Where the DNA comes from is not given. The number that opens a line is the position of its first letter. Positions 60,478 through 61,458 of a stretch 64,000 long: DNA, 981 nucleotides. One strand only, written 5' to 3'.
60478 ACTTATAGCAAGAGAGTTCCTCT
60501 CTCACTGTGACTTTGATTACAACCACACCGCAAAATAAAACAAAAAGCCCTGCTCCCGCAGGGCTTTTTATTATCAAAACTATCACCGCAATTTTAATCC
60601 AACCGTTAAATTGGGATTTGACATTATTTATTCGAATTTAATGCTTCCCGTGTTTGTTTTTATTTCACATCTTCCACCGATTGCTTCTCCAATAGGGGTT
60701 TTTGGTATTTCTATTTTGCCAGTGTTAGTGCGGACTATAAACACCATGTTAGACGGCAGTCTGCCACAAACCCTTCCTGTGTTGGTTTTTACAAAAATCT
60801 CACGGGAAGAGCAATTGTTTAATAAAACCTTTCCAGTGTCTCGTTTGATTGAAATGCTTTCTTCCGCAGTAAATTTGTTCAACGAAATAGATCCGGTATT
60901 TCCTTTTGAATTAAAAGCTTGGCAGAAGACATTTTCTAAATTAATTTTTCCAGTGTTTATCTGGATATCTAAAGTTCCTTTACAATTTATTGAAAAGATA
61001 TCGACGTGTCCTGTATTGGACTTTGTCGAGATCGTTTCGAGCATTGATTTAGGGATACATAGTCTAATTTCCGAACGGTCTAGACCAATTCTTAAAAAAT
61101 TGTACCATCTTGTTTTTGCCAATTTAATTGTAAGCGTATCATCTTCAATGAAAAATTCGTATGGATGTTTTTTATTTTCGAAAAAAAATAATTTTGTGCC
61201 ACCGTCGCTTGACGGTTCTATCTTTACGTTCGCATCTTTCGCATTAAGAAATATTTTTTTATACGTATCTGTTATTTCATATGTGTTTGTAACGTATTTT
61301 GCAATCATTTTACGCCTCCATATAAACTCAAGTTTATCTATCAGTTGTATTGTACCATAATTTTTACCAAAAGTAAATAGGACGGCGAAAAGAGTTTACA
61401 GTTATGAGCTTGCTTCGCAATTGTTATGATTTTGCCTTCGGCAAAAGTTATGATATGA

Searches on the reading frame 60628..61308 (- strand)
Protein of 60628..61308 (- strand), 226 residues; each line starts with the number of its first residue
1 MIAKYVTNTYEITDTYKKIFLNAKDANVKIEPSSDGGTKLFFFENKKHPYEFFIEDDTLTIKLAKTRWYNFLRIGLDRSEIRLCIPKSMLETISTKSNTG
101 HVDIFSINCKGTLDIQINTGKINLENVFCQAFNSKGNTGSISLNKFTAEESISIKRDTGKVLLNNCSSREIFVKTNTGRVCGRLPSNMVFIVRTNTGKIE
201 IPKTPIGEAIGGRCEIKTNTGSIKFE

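Call 6: search_protein_families(library=pfam, proteins=[window:60628-61308:-], max_evalue=0.01)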
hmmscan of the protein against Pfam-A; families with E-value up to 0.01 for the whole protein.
window:60628-61308:- (226 aa): 1 family
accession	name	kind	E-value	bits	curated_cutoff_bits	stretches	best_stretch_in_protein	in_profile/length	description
PF13349.12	DUF4097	-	1.6e-14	54.3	22.9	1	17-178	2-165/247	Toastrack DUF4097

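Call 16: find_encoding_contigs(protein=window:60628-61308:-, flank=6000, max_places=10)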
Protein window:60628-61308:- (226 aa): 3 contigs read that carry it; 2 places shown.
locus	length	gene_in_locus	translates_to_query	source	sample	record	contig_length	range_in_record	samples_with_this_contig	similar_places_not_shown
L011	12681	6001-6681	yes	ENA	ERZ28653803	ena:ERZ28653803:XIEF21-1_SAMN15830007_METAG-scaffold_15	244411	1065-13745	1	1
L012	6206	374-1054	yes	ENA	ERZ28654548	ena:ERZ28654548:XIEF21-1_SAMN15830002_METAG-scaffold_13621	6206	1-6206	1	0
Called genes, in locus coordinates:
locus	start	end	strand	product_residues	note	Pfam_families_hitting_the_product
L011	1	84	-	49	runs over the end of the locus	-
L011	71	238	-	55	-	-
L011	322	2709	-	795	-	PF08706:D5_N, PF19263:DUF5906 (weak)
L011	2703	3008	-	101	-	-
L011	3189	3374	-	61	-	-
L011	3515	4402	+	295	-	PF19553:DUF6076 (weak)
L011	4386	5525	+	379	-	PF14659:Phage_int_SAM_3, PF22022:Phage_int_M (weak), PF00589:Phage_integrase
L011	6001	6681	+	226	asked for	PF13349:DUF4097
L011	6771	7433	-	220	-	PF00657:Lipase_GDSL, PF13472:Lipase_GDSL_2, PF04311:DUF459 (weak)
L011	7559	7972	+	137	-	PF07883:Cupin_2 (faint)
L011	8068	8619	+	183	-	PF09419:PGP_phosphatase (weak), PF13344:Hydrolase_6 (weak), PF13419:HAD_2 (faint), PF00702:Hydrolase, PF13242:Hydrolase_like (weak)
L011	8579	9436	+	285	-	PF01261:AP_endonuc_2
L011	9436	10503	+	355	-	PF01321:Creatinase_N, PF00557:Peptidase_M24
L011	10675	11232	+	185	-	PF08207:EFP_N, PF01132:EFP, PF09285:Elong-fact-P_C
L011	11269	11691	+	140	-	-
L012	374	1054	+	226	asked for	PF13349:DUF4097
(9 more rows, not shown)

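Call 20: find_related_loci(query=window:60628-61308:-, collection=genome_contigs, flank=3000)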
Query window:60628-61308:- (226 aa) in genome_contigs; peptide patterns used: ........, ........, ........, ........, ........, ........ (x = any residue, [..] = any of these).
133 stretches matched a pattern; 23 encode a relative of the query (tblastn E <= 1e-3); 23 distinct loci.
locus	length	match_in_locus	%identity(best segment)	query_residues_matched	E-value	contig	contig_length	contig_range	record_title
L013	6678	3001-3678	82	1-226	9e-124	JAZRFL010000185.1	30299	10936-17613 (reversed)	MAG: Acutalibacteraceae bacterium isolate T1900045495_YK20190189.MAGScoT_cleanbin_000006 SGB_7427_k141_760595, whole gen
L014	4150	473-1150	82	1-226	6e-124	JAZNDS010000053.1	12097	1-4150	MAG: Eubacteriales bacterium isolate T1900044726_TS20190192.MAGScoT_cleanbin_000012 SGB_1951_k141_4413783, whole genome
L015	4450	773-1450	81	1-226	2e-123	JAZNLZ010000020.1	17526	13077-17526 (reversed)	MAG: Acutalibacteraceae bacterium isolate T1900044665_TS20190131.MAGScoT_cleanbin_000019 SGB_1555_k141_921267, whole gen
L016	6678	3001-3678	81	1-226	1e-122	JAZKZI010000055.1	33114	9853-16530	MAG: Christensenellaceae bacterium isolate T1900045090_TC20190084.MAGScoT_cleanbin_000006 SGB_4700_k141_1667416, whole g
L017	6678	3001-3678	81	1-226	3e-122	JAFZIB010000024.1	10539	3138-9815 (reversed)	MAG: Clostridia bacterium isolate RGIG7786 Water_buffalos_Rectum.Co__c646727, whole genome shotgun sequence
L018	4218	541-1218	81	1-226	9e-122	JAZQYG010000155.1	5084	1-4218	MAG: Clostridia bacterium isolate T1900045161_TC20190155.MAGScoT_cleanbin_000018 SGB_5059_k141_516789, whole genome shot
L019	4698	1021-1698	77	1-226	1e-115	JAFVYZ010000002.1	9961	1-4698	MAG: Clostridia bacterium isolate RGIG5523 Sheep_Colon.Co__c273850, whole genome shotgun sequence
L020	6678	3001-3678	77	1-226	6e-115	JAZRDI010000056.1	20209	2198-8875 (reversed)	MAG: Eubacteriales bacterium isolate T1900045506_YK20190200.MAGScoT_cleanbin_000047 SGB_7537_k141_1317299, whole genome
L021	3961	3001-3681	74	1-226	3e-110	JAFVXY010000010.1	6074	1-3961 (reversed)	MAG: Clostridia bacterium isolate RGIG5496 Sheep_Colon.Co__c1336209, whole genome shotgun sequence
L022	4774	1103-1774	67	2-226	2e-102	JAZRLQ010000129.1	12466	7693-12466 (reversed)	MAG: Eubacteriales bacterium isolate T1900045430_YK20190121.MAGScoT_cleanbin_000015 SGB_7095_k141_1018972, whole genome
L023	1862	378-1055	68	1-226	5e-108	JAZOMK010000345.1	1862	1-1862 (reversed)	MAG: Clostridia bacterium isolate T1900045648_YK20190342.MAGScoT_cleanbin_000020 SGB_8182_k141_582137, whole genome shot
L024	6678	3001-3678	66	1-226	3e-98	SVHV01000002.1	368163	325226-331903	MAG: Clostridiales bacterium isolate SIG393 NODE_139_length_368163_cov_7.596885, whole genome shotgun sequence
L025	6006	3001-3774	33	3-225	5e-40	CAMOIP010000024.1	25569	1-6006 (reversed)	MAG: uncultured Clostridia bacterium isolate SRR873601_bin.6_metaWRAP_v1.3_MAG genome assembly, contig: NODE_4802_length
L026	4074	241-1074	29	4-226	3e-38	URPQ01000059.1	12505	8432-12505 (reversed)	uncultured Ruminococcaceae bacterium isolate UMGS1222 genome assembly, contig: NODE_2962_length_12505_cov_3.595671, whol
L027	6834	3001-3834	30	4-226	3e-37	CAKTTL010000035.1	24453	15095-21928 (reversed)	MAG: uncultured Clostridia bacterium isolate REFINED_METABAT215_TOP10_CONTIGS_1500_ASSEMBLY_K77_MERGED__Hadza_MoBio_hadz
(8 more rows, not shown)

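Call 32: find_related_loci(query=window:60628-61308:-, collection=viral_contigs, flank=3000)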
Query window:60628-61308:- (226 aa) in viral_contigs; peptide patterns used: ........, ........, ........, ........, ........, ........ (x = any residue, [..] = any of these).
14 stretches matched a pattern, but none encodes a relative of the query by tblastn (E <= 1e-3).
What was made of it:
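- Tried and rejected: Viral-contig scan with the DUF4097 protein: none (call 32).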

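Call 33: find_related_loci(query=window:60628-61308:-, collection=metagenome_contigs, flank=2500)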
Query window:60628-61308:- (226 aa) in metagenome_contigs; peptide patterns used: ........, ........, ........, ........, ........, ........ (x = any residue, [..] = any of these).
186 stretches matched a pattern; 8 encode a relative of the query (tblastn E <= 1e-3); 8 distinct loci.
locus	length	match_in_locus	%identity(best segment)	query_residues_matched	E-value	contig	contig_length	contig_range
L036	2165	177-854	82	1-226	1e-131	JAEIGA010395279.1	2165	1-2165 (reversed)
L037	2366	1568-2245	77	1-226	3e-122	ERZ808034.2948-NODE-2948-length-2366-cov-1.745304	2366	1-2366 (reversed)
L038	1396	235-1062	31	4-225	9e-41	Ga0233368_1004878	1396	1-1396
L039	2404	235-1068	32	4-226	1e-37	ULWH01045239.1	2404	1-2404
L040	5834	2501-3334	30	4-226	5e-37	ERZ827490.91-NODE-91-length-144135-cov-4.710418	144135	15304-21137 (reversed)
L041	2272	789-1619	30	4-225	1e-36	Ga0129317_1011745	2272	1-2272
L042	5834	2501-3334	30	4-226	4e-38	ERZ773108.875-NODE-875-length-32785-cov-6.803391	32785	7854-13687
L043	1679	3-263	51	136-226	2e-22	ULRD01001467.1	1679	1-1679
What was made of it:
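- Tried and rejected: The metagenome scan added only two close loci (call 33).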

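Call 38: find_homologous_proteins(query=window:60628-61308:-, max_evalue=1e-40)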
Query window:60628-61308:- (226 aa): 103 proteins with E <= 1e-40 among 385 candidates.
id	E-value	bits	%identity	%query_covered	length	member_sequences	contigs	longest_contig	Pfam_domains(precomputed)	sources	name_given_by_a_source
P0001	2.8e-145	500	100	100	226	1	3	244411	PF13349.13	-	-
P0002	7.7e-117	407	81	100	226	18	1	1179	PF13349.13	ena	-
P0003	2.4e-115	402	81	100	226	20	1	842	PF13349.13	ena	-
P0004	2.9e-114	398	81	100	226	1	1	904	PF13349.13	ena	-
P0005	1.9e-112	393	80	100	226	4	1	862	PF13349.13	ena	-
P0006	9.5e-112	390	78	100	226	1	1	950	PF13349.13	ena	-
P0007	1.2e-110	387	77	100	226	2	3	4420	PF13349.13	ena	-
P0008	2.3e-109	383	77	100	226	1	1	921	PF13349.13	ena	-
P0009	1.5e-108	380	76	100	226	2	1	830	PF13349.13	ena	-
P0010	1.7e-108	380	77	100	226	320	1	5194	PF13349.13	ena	-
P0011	2.3e-108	379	77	100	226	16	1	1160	PF13349.13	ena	-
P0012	6.4e-108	378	77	100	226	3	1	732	PF13349.13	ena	-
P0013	3.4e-106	372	74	100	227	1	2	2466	PF13349.13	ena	-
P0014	5.5e-106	371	76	100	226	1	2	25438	PF13349.13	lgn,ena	-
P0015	1.5e-104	367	75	100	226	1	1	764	PF13349.13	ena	-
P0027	6.3e-97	342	69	100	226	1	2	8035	PF13349.13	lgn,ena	-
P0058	1.0e-86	308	59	100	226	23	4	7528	PF13349.13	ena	-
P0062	3.8e-85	303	60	100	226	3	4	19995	PF13349.13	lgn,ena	-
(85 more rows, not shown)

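Call 39: find_encoding_contigs(protein=P0010, flank=2500, max_places=10)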
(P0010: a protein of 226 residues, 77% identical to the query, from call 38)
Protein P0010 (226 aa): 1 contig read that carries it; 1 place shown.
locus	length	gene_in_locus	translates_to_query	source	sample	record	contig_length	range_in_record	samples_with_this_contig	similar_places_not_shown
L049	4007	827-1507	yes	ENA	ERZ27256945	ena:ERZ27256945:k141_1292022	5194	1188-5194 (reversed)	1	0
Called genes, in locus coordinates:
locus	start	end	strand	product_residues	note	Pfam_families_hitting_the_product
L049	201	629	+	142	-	-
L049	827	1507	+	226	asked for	PF13349:DUF4097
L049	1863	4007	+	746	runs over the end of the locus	PF01823:MACPF, PF18998:Flg_new_2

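Call 40: find_encoding_contigs(protein=P0062, flank=2500, max_places=10)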
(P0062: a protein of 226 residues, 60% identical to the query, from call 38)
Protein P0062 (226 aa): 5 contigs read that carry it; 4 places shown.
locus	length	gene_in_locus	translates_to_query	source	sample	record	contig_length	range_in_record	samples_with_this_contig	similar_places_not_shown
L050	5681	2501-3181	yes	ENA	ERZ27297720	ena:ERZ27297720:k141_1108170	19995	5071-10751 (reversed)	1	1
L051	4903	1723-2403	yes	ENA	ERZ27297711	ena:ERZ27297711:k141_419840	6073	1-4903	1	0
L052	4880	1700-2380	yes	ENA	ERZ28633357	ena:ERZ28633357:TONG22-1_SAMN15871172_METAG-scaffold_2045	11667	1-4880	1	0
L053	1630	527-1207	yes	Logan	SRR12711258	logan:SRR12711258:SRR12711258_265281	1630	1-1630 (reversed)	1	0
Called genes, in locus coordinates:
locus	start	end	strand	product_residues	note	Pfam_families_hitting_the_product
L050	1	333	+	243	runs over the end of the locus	PF23023:Anti-Pycsar_Apyc1, PF00753:Lactamase_B, PF12706:Lactamase_B_2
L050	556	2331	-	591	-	PF05448:AXE1 (weak)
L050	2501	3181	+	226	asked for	PF13349:DUF4097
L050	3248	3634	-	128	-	PF01042:Ribonuc_L-PSP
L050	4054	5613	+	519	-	PF00474:SSF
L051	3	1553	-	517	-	?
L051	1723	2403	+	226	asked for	PF13349:DUF4097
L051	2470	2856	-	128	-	PF01042:Ribonuc_L-PSP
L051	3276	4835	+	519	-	PF00474:SSF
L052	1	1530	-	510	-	?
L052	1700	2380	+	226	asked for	PF13349:DUF4097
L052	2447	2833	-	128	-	PF01042:Ribonuc_L-PSP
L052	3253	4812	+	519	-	PF00474:SSF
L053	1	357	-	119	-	?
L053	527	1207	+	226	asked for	PF13349:DUF4097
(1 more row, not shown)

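Call 41: find_encoding_contigs(protein=P0058, flank=2500, max_places=10)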
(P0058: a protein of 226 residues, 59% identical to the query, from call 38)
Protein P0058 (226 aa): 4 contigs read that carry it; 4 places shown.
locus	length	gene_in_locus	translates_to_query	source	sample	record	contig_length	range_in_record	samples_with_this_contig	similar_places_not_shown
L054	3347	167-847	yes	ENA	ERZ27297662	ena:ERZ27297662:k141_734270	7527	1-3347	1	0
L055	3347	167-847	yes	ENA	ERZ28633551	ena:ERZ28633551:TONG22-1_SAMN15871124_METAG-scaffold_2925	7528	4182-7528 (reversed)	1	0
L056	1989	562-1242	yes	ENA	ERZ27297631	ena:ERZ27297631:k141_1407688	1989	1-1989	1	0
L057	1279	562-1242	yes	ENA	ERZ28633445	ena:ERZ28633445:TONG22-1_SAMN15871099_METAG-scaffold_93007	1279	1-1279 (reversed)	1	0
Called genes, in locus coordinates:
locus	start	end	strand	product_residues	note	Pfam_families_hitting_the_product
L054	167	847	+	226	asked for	PF13349:DUF4097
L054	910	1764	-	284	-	PF01261:AP_endonuc_2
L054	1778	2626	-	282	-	-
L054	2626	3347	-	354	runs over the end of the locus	PF01408:GFO_IDH_MocA, PF22725:GFO_IDH_MocA_C3, PF02894:GFO_IDH_MocA_C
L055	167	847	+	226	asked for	PF13349:DUF4097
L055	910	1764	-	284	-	PF01261:AP_endonuc_2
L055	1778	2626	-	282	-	PF01408:GFO_IDH_MocA (faint)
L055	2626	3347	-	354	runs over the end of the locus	PF01408:GFO_IDH_MocA, PF22725:GFO_IDH_MocA_C3, PF02894:GFO_IDH_MocA_C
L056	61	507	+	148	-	-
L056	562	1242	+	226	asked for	PF13349:DUF4097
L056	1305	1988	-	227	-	?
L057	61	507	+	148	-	-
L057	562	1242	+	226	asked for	PF13349:DUF4097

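Call 46: search_protein_families(library=pfam, proteins=[L020:102-2408:+, L020:4173-5252:-, L020:5594-6070:+, L017:470-1285:+, L017:1533-2570:-, L017:3872-4825:-, L017:5129-5833:-, L017:5837-6241:-, L017:65-460:+], max_evalue=0.001)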
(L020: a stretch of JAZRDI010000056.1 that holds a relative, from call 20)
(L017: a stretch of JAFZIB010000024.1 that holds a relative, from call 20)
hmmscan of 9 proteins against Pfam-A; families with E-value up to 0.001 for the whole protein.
L020:102-2408:+ (768 aa): 1 family
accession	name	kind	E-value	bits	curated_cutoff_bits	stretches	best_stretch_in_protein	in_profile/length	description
PF09136.16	Glucodextran_B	-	0.00054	20.3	27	0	613-689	8-80/83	Glucodextranase, domain B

L020:4173-5252:- (359 aa): 1 family
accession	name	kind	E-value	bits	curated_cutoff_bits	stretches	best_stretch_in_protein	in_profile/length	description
PF00149.33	Metallophos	-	1.7e-13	51.9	21.5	1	92-310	1-190/191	Calcineurin-like phosphoesterase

L020:5594-6070:+ (158 aa): 0 families

L017:470-1285:+ (271 aa): 9 families
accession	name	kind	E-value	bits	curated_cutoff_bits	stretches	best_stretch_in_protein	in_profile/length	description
PF00037.32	Fer4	-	2e-12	46.8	21.1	3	246-269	1-24/24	4Fe-4S binding domain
PF04060.18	FeS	-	9.5e-12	44.9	23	1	54-85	1-32/33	Putative Fe-S cluster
PF12838.12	Fer4_7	-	7.9e-10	39.5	27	1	224-266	2-51/52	4Fe-4S dicluster domain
PF13237.11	Fer4_10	-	4.4e-09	36.6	25.5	1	223-264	8-53/53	4Fe-4S dicluster domain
PF13187.11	Fer4_9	-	2e-08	34.5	27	1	224-268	2-52/52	4Fe-4S dicluster domain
PF14697.11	Fer4_21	-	1.4e-07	31.9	35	1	223-269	7-58/59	4Fe-4S dicluster domain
PF12837.12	Fer4_6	-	2.9e-05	24.3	25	0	245-267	1-23/24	4Fe-4S binding domain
PF12797.12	Fer4_2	-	0.00019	21.6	24.5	1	246-264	3-21/22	4Fe-4S binding domain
PF25160.1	LdpA_Fe-S-bd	-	0.00022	21.4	27.6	0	146-196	1-45/49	LdpA Fe-S cluster-binding domain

L017:1533-2570:- (345 aa): 1 family
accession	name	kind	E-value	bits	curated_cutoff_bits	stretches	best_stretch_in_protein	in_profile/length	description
PF01145.31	Band_7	-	2.6e-22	80.2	23.6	1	72-287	2-168/176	SPFH domain / Band 7 family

L017:3872-4825:- (317 aa): 2 families
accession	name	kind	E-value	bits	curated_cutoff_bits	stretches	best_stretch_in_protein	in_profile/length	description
PF01501.26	Glyco_transf_8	-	3.7e-46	158.2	24.3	1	12-253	2-252/253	Glycosyl transferase family 8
PF18404.7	Glyco_transf_24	-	1.2e-08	35.2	25.7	1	18-185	10-174/268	Glucosyltransferase 24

L017:5129-5833:- (234 aa): 1 family
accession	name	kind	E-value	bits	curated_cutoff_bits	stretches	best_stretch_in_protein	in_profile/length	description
PF13930.12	Endonuclea_NS_2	-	4.1e-16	59.8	27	1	69-199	10-128/132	DNA/RNA non-specific endonuclease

L017:5837-6241:- (134 aa): 0 families

L017:65-460:+ (131 aa): 1 family
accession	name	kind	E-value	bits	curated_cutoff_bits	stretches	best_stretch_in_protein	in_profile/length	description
PF02508.19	Rnf-Nqr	-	9.7e-32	110.8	23.8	1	2-131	65-173/174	Rnf-Nqr subunit, membrane protein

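Call 47: search_dna_similar(query=window:60628-61308:-, collection=plasmids, mode=protein, max_evalue=1e-10, max_rows=10)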
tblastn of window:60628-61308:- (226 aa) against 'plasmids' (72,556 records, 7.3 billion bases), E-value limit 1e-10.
No match.

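Call 48: search_dna_similar(query=window:60628-61308:-, collection=phages, mode=protein, max_evalue=1e-10, max_rows=10)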
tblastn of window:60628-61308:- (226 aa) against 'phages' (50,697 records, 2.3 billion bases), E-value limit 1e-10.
No match.

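Call 62: find_encoding_contigs(protein=P0007, flank=1500, max_places=6)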
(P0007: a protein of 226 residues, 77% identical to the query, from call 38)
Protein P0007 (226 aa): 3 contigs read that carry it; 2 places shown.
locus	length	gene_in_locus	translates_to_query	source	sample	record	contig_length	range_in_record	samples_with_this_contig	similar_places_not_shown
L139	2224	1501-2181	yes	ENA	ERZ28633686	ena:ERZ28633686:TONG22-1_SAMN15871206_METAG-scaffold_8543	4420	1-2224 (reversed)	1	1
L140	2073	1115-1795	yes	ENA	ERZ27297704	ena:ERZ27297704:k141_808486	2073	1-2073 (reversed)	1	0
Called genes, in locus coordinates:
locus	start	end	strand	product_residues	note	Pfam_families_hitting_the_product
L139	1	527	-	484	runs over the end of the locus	PF00860:Xan_ur_permease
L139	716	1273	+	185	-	PF00156:Pribosyltran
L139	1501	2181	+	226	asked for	PF13349:DUF4097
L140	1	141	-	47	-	?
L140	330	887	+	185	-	PF00156:Pribosyltran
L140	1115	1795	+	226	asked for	PF13349:DUF4097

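Call 63: find_encoding_contigs(protein=P0014, flank=1500, max_places=6)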
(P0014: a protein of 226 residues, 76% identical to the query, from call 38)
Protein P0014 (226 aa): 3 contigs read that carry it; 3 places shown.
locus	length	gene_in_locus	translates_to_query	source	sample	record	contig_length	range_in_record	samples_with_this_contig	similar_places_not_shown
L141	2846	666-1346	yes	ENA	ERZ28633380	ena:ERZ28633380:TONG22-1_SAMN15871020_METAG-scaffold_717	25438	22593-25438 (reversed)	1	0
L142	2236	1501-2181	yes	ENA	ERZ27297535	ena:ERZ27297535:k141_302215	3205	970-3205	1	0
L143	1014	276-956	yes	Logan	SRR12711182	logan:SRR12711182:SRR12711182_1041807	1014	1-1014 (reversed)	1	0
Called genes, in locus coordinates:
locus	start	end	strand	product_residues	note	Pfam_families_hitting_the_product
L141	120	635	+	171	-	-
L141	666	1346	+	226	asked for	PF13349:DUF4097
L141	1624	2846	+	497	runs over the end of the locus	-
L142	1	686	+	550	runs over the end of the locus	?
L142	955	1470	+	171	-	-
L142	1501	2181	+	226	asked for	PF13349:DUF4097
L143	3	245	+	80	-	?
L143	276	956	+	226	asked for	PF13349:DUF4097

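Call 64: find_encoding_contigs(protein=P0027, flank=1500, max_places=6)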
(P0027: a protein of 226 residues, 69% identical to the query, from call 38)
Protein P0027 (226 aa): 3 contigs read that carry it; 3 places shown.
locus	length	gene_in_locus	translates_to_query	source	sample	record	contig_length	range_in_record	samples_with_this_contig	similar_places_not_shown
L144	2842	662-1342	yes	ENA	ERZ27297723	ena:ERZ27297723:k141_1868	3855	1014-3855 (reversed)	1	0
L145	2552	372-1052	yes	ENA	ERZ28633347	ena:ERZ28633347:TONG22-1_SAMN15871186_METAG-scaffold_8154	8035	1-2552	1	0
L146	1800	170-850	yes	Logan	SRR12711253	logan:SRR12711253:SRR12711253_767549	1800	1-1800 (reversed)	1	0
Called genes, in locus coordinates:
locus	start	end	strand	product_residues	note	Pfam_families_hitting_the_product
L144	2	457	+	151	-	?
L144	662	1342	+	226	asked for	PF13349:DUF4097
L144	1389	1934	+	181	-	-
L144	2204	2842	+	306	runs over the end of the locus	PF04616:Glyco_hydro_43, PF16396:DUF5005 (faint)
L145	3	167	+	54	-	?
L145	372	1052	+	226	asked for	PF13349:DUF4097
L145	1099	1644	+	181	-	-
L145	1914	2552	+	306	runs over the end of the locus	PF04616:Glyco_hydro_43, PF16396:DUF5005 (faint)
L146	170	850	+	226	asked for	PF13349:DUF4097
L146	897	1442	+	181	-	-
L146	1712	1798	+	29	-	?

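Call 72: search_protein_families(library=ncbifam, proteins=[window:60628-61308:-], max_evalue=0.01)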
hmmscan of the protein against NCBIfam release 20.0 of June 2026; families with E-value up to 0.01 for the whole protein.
window:60628-61308:- (226 aa): 1 family
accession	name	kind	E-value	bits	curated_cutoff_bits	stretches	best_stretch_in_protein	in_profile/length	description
NF049997.1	LiaG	equivalog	1e-11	44.6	285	1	10-179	40-206/286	LiaG family protein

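Call 73: search_protein_families(library=phrogs, proteins=[window:60628-61308:-], max_evalue=0.001)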
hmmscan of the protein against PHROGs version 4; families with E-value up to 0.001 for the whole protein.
window:60628-61308:- (226 aa): 0 families
